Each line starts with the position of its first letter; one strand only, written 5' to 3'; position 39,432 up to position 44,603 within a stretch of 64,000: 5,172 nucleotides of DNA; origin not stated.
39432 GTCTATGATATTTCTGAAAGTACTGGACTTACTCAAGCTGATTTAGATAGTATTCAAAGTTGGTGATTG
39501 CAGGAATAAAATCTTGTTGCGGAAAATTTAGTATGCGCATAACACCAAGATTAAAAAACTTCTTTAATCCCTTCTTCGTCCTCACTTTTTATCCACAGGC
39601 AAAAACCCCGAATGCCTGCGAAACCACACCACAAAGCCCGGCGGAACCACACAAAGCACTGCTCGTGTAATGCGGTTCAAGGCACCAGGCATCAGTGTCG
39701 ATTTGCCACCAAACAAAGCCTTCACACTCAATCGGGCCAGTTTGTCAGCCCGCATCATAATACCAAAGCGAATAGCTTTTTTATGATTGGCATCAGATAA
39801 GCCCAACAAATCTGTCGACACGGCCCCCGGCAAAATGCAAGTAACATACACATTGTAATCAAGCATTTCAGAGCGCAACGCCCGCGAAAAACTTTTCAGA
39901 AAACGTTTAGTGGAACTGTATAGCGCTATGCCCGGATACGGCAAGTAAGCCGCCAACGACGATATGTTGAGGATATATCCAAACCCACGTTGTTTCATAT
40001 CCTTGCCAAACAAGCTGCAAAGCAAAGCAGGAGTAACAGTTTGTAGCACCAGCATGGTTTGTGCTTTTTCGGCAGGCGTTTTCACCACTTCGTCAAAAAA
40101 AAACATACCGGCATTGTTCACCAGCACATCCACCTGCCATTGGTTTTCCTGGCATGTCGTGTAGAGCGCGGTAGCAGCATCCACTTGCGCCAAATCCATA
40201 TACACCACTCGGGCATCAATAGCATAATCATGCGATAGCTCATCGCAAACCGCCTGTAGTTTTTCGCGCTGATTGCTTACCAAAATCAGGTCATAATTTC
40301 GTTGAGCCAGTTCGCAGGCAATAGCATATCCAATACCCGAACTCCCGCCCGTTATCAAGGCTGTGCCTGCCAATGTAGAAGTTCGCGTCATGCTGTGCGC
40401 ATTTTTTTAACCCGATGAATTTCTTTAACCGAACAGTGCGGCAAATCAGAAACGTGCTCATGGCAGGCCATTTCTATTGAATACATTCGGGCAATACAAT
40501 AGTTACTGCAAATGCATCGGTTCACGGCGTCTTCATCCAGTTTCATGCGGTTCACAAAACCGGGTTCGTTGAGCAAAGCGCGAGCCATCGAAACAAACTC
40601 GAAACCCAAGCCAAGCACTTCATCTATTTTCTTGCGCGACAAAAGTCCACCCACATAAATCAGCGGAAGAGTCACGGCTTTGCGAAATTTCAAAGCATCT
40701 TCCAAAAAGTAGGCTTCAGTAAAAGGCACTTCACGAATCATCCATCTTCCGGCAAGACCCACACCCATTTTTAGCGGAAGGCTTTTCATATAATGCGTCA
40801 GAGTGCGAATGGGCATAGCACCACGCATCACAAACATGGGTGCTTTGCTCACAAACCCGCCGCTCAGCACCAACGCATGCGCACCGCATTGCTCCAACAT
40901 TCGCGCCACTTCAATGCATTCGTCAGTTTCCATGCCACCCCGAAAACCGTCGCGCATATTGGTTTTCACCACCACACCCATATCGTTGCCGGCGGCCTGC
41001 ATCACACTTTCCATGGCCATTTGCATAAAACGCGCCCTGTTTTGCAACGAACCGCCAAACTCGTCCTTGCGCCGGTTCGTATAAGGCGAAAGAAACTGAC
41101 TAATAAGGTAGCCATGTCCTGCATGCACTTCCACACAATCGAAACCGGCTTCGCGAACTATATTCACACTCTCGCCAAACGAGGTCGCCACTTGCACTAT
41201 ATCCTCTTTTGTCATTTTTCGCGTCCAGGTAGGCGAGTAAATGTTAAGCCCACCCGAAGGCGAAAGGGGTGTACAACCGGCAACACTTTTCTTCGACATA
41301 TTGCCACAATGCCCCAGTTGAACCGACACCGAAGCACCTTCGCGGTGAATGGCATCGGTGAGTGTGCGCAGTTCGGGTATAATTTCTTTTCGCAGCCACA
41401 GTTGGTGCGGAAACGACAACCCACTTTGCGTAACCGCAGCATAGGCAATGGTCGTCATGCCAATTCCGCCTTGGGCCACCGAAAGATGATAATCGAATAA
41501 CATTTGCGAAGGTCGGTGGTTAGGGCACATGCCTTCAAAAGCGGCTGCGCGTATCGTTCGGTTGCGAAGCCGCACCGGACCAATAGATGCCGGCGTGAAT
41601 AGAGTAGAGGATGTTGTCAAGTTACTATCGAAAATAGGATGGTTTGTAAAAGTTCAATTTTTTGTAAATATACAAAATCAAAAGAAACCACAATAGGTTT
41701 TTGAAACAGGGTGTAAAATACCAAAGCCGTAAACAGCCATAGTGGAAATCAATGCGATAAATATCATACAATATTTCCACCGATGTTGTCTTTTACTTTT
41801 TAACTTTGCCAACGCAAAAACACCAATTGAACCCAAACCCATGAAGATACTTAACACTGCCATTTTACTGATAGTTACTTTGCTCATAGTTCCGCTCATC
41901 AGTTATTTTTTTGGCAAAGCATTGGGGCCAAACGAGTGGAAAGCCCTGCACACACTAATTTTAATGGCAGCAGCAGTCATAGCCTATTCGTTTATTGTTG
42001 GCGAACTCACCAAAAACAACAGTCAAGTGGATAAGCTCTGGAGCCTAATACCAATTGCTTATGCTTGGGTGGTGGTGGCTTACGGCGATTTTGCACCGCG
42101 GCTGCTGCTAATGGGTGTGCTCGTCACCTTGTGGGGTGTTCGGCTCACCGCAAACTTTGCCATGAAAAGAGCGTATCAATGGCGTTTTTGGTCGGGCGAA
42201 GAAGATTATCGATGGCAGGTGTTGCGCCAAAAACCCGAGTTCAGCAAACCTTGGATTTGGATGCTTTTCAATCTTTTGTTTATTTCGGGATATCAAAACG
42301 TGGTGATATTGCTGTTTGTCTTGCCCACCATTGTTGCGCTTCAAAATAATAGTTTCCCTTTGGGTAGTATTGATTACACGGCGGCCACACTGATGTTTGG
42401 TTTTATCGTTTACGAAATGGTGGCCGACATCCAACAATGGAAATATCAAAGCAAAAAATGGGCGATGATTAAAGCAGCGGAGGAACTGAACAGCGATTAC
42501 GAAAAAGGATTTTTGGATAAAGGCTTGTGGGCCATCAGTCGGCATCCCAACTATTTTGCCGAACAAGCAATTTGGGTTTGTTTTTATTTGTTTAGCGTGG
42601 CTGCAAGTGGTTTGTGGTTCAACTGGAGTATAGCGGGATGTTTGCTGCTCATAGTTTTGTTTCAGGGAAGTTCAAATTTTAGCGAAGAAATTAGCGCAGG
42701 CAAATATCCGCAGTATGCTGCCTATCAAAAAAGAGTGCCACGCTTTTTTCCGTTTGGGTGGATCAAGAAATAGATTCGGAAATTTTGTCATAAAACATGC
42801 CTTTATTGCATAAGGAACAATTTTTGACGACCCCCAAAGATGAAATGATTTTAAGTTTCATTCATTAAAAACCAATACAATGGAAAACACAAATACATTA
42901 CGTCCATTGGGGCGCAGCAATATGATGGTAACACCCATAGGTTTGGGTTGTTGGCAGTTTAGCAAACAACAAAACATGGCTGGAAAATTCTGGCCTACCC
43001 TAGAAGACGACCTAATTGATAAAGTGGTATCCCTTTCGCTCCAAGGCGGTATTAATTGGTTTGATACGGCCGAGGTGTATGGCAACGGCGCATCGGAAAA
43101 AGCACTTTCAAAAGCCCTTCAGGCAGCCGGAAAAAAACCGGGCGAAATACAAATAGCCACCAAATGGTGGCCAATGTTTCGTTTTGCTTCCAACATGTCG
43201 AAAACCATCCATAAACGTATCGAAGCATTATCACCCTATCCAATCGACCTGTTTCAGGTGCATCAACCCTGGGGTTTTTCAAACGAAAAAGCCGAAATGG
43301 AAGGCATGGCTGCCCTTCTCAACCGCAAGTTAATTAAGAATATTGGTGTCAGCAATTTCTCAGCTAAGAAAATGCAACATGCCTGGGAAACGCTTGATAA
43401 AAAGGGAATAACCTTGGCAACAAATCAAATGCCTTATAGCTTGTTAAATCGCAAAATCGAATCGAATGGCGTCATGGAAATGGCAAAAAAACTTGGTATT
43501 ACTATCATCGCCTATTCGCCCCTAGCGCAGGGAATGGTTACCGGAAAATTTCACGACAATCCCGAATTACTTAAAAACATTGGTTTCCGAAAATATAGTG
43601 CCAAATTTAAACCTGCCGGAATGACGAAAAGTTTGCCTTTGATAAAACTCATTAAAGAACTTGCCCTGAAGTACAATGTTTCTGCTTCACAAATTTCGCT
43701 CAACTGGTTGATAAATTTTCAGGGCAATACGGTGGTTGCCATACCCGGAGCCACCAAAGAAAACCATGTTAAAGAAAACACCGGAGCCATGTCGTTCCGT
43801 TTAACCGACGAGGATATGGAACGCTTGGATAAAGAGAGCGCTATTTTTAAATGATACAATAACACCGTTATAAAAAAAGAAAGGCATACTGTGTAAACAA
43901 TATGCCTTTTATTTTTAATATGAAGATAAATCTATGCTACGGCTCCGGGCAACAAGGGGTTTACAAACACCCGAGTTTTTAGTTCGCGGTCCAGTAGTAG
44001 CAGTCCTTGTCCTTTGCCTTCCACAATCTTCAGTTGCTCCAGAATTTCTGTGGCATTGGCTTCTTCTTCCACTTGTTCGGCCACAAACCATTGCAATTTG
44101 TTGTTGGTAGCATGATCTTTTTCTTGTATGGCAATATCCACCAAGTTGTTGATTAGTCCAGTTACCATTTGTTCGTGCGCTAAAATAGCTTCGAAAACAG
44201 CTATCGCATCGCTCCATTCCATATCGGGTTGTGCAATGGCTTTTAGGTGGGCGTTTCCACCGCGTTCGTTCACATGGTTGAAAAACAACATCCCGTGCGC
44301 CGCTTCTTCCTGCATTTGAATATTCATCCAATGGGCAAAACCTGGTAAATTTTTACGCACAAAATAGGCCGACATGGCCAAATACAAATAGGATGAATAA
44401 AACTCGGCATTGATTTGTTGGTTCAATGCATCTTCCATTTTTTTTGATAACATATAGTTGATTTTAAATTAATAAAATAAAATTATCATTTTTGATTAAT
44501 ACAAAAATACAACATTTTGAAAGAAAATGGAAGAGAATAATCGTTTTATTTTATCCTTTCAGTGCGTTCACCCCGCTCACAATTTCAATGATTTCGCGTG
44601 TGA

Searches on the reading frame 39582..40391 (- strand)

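Call 89: search_protein_families(library=pfam, proteins=[window:39582-40391:-], max_evalue=0.0001)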
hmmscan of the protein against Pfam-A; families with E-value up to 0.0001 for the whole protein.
window:39582-40391:- (269 aa): 3 families
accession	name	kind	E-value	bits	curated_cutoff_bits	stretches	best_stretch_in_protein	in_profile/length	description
PF00106.31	adh_short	-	1e-40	139.8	26.6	1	10-197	2-188/195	short chain dehydrogenase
PF13561.12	adh_short_C2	-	2.3e-25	90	27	1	18-196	6-181/236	Enoyl-(Acyl carrier protein) reductase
PF08659.16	KR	-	1.7e-11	44.8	22.6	1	9-176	1-167/180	KR domain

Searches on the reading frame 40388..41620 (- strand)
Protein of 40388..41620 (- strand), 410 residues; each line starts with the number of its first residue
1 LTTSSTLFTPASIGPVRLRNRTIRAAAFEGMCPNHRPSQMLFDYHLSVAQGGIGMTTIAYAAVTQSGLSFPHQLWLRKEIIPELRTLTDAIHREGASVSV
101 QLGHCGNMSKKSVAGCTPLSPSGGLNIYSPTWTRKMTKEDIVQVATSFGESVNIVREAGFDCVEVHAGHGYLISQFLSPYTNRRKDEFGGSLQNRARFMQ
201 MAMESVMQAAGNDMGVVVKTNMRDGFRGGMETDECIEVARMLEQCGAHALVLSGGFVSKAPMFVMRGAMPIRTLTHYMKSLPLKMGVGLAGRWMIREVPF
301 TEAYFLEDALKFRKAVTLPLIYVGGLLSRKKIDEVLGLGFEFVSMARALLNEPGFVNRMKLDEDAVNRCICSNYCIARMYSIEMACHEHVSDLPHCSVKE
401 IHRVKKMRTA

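Call 89: search_protein_families(library=pfam, proteins=[window:40388-41620:-], max_evalue=0.0001)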
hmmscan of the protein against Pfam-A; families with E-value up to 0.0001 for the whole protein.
window:40388-41620:- (410 aa): 1 family
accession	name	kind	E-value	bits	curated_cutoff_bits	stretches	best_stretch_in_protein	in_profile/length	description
PF00724.26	Oxidored_FMN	-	3.1e-51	175.1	27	1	7-360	2-336/342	NADH:flavin oxidoreductase / NADH oxidase family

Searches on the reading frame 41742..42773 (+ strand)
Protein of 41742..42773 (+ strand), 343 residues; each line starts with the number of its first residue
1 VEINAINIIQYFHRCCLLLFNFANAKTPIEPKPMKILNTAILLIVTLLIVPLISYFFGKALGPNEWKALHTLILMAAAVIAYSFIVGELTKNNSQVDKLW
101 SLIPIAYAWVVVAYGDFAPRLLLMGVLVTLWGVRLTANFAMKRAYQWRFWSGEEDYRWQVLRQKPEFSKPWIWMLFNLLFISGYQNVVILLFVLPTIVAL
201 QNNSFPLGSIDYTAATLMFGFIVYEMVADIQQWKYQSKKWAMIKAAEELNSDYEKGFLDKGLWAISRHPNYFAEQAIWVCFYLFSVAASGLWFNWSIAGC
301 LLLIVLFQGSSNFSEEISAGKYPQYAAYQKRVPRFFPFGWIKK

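Call 90: search_protein_families(library=pfam, proteins=[window:41742-42773:+], max_evalue=0.0001)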
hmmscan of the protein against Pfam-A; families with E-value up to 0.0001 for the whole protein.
window:41742-42773:+ (343 aa): 1 family
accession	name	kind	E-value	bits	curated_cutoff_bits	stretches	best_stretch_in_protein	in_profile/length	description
PF06966.17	DUF1295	-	4.2e-43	148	20.4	1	84-332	2-235/235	Protein of unknown function (DUF1295)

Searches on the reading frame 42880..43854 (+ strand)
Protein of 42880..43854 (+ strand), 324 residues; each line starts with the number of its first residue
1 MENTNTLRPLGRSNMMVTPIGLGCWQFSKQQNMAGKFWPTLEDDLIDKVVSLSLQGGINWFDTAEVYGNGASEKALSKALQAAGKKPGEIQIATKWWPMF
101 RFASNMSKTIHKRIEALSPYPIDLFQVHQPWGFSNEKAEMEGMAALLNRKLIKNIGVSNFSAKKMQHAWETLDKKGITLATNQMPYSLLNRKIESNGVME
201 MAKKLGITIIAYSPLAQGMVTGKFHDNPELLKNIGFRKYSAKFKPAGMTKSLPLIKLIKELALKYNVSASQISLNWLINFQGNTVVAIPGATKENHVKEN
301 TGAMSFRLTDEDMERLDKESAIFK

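Call 90: search_protein_families(library=pfam, proteins=[window:42880-43854:+], max_evalue=0.0001)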
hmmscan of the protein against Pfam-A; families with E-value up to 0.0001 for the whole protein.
window:42880-43854:+ (324 aa): 1 family
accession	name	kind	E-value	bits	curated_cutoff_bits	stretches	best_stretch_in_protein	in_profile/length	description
PF00248.27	Aldo_ket_red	-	2.7e-54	184.7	24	1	19-318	1-288/291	Aldo/keto reductase family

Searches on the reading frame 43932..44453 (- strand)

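Call 90: search_protein_families(library=pfam, proteins=[window:43932-44453:-], max_evalue=0.0001)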
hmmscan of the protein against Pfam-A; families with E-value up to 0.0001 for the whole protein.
window:43932-44453:- (173 aa): 1 family
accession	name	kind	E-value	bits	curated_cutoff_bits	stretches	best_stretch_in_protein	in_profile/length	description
PF00210.30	Ferritin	-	8.5e-42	142.9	24.5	1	8-142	2-140/142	Ferritin-like domain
